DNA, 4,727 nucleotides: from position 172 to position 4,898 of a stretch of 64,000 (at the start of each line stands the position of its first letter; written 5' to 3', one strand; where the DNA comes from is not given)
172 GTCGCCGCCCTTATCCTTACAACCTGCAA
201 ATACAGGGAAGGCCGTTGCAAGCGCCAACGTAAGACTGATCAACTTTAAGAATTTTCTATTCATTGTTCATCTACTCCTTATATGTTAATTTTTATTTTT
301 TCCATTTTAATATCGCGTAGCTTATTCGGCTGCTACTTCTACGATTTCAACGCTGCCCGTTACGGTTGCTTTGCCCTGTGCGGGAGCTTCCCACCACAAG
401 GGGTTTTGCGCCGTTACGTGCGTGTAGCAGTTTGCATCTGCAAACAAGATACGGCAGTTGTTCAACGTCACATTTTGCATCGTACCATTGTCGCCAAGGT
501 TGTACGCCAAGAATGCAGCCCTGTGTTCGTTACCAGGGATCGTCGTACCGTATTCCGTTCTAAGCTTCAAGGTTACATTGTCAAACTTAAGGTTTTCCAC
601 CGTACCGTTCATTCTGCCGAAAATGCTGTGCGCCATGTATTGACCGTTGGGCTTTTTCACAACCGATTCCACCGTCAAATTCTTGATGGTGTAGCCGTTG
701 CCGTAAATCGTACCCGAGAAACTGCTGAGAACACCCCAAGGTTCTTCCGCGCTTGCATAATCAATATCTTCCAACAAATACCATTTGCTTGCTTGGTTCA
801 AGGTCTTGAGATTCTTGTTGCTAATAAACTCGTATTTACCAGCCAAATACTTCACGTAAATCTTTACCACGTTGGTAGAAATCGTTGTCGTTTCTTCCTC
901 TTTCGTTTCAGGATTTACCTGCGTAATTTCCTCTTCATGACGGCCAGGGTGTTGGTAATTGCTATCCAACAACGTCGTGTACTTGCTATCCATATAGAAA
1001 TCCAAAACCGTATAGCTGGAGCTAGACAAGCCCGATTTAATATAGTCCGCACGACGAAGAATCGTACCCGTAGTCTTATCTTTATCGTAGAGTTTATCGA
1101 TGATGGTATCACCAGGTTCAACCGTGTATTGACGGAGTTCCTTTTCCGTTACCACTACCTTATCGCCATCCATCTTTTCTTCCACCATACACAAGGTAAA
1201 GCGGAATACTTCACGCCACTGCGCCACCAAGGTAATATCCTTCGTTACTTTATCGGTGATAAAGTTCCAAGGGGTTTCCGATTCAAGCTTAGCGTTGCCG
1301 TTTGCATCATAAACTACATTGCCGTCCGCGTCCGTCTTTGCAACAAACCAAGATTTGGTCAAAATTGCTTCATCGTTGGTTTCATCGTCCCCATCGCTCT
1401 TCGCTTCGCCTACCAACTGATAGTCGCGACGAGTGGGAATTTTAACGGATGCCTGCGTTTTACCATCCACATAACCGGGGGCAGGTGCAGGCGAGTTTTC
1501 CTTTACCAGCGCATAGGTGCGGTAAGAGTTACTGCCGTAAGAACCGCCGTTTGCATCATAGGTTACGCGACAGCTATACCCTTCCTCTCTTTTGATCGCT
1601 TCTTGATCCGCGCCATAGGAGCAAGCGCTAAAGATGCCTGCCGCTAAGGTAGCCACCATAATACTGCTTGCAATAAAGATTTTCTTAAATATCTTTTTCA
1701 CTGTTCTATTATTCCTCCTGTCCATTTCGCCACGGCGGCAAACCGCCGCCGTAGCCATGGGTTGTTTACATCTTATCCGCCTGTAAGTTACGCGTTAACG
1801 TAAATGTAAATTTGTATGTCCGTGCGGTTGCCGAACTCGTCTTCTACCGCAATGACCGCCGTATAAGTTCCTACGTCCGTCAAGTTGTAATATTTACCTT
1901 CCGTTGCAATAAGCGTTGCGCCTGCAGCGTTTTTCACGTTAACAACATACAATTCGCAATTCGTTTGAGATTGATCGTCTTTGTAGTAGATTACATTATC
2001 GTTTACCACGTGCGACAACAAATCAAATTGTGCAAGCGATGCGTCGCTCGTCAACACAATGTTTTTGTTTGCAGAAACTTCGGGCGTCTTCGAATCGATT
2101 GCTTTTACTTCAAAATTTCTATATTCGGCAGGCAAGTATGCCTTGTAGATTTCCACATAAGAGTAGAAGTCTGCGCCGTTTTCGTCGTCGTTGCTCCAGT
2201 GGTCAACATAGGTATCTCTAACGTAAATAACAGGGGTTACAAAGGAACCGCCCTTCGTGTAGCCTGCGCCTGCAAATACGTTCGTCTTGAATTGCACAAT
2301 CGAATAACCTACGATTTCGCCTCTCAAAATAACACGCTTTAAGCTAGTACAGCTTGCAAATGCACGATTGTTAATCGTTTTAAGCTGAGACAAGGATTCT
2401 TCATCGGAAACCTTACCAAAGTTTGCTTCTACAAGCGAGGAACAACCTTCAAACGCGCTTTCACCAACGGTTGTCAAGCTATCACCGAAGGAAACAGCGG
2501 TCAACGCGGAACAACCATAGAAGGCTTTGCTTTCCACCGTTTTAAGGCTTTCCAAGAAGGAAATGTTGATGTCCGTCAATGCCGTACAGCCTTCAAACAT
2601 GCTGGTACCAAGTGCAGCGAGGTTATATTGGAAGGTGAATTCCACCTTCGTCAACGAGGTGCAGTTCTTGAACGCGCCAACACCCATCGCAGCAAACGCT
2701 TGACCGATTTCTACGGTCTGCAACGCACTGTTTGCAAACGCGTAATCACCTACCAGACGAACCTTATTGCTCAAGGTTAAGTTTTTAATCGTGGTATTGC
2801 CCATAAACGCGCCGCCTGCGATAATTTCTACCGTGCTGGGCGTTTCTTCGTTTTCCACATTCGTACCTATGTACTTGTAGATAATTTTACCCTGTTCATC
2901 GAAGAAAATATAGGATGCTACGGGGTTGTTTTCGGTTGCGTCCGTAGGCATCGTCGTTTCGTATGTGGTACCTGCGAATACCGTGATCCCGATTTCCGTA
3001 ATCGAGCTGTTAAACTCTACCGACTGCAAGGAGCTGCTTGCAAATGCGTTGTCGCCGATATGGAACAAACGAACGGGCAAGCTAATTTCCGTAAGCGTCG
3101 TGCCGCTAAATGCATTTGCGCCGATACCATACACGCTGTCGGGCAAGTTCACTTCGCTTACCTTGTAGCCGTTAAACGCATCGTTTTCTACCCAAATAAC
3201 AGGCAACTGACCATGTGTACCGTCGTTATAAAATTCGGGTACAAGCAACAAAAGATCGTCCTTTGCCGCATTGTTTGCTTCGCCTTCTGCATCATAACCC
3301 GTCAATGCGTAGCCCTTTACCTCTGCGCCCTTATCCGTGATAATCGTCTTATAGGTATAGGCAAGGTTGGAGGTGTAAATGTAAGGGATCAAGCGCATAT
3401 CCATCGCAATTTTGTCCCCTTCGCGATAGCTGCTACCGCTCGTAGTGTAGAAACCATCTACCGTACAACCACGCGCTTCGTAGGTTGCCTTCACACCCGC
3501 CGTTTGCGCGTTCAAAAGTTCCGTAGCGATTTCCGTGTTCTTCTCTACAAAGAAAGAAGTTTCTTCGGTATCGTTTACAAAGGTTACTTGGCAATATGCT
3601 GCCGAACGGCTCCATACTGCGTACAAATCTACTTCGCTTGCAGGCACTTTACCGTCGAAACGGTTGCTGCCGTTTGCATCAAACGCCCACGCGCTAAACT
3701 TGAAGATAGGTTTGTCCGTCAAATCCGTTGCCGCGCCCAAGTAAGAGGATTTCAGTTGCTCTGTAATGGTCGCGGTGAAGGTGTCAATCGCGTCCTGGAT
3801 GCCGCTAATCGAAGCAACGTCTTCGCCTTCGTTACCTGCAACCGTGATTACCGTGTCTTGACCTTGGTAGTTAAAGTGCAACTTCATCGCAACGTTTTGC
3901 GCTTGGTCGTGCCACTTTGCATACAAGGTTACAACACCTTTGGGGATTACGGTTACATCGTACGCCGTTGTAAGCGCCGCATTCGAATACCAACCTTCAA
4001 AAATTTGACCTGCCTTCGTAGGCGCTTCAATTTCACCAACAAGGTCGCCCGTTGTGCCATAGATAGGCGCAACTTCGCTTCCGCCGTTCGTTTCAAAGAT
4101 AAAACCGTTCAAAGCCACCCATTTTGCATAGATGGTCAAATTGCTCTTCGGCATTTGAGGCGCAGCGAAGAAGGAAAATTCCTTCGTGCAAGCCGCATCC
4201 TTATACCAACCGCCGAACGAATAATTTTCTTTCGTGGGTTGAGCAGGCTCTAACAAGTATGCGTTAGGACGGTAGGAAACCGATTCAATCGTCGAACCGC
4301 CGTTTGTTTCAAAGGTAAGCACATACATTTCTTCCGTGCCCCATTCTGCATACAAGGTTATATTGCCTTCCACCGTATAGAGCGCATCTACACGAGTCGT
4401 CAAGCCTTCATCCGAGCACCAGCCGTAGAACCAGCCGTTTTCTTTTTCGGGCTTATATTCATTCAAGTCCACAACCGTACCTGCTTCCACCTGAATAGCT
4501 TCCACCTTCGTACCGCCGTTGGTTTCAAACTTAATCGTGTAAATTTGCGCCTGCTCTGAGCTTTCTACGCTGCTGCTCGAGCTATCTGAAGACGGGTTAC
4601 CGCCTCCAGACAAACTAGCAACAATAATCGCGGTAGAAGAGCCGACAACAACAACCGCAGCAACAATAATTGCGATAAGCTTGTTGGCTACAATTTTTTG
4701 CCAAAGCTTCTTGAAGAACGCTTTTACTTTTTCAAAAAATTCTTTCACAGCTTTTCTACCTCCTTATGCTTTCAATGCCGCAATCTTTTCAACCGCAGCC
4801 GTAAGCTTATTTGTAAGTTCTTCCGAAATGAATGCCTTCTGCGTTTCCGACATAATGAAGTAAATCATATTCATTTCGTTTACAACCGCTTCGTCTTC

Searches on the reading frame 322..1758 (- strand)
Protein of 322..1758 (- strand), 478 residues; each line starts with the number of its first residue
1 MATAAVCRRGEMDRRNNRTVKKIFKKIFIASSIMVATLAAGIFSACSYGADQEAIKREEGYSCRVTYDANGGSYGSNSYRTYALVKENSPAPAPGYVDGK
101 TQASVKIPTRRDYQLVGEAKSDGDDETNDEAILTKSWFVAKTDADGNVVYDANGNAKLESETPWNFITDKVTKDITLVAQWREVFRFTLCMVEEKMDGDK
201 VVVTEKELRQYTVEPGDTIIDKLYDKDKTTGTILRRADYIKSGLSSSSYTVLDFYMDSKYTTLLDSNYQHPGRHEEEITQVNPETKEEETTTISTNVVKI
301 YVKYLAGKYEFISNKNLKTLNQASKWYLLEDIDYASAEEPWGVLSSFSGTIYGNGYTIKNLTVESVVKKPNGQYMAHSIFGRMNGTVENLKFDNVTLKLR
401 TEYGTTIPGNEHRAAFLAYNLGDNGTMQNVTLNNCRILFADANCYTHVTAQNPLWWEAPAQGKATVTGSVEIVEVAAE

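Call 36: search_protein_families(library=pfam, proteins=[window:322-1758:-])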
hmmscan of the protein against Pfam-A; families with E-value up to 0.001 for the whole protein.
window:322-1758:- (478 aa): 1 family
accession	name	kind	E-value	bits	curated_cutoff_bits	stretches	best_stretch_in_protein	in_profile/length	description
PF09479.16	Flg_new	-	0.00037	21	27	0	160-180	44-65/65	Listeria-Bacteroides repeat domain (List_Bact_rpt)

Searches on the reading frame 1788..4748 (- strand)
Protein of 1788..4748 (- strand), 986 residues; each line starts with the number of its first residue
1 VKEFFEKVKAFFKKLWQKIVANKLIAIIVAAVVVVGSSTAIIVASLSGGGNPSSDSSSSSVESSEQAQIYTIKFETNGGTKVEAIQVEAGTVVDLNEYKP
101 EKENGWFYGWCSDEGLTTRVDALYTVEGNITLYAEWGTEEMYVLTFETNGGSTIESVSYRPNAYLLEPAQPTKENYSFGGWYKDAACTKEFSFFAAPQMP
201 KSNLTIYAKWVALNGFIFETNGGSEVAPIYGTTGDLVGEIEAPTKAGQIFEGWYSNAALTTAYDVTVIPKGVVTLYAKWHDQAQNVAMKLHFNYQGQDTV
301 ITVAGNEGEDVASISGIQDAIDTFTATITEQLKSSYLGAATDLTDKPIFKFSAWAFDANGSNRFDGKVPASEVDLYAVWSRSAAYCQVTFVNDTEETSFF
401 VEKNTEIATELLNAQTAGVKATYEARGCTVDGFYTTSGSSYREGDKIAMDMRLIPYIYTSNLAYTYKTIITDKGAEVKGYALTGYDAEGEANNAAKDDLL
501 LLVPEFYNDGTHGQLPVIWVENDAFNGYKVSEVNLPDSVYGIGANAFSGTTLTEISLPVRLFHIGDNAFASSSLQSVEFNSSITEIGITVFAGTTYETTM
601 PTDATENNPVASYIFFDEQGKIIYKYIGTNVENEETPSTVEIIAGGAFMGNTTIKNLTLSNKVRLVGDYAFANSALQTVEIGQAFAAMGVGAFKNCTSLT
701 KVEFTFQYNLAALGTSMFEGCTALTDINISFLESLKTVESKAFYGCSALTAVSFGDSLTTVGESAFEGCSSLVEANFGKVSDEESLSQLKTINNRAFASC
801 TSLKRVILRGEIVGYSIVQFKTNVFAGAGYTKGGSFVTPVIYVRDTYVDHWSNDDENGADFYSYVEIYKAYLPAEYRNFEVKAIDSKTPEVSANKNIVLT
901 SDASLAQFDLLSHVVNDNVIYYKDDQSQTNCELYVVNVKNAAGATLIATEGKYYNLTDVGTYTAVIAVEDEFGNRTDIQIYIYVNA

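Call 36: search_protein_families(library=pfam, proteins=[window:1788-4748:-])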
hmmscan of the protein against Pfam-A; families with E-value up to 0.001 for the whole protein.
window:1788-4748:- (986 aa): 3 families
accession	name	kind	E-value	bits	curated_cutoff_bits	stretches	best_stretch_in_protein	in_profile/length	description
PF13306.12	LRR_5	-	1.3e-50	171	27.7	3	626-730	8-109/127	BspA type Leucine rich repeat region (6 copies)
PF09479.16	Flg_new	-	8.2e-44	148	27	3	142-209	1-65/65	Listeria-Bacteroides repeat domain (List_Bact_rpt)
PF13855.12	LRR_8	-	1.9e-06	28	27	0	699-750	3-52/61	Leucine rich repeat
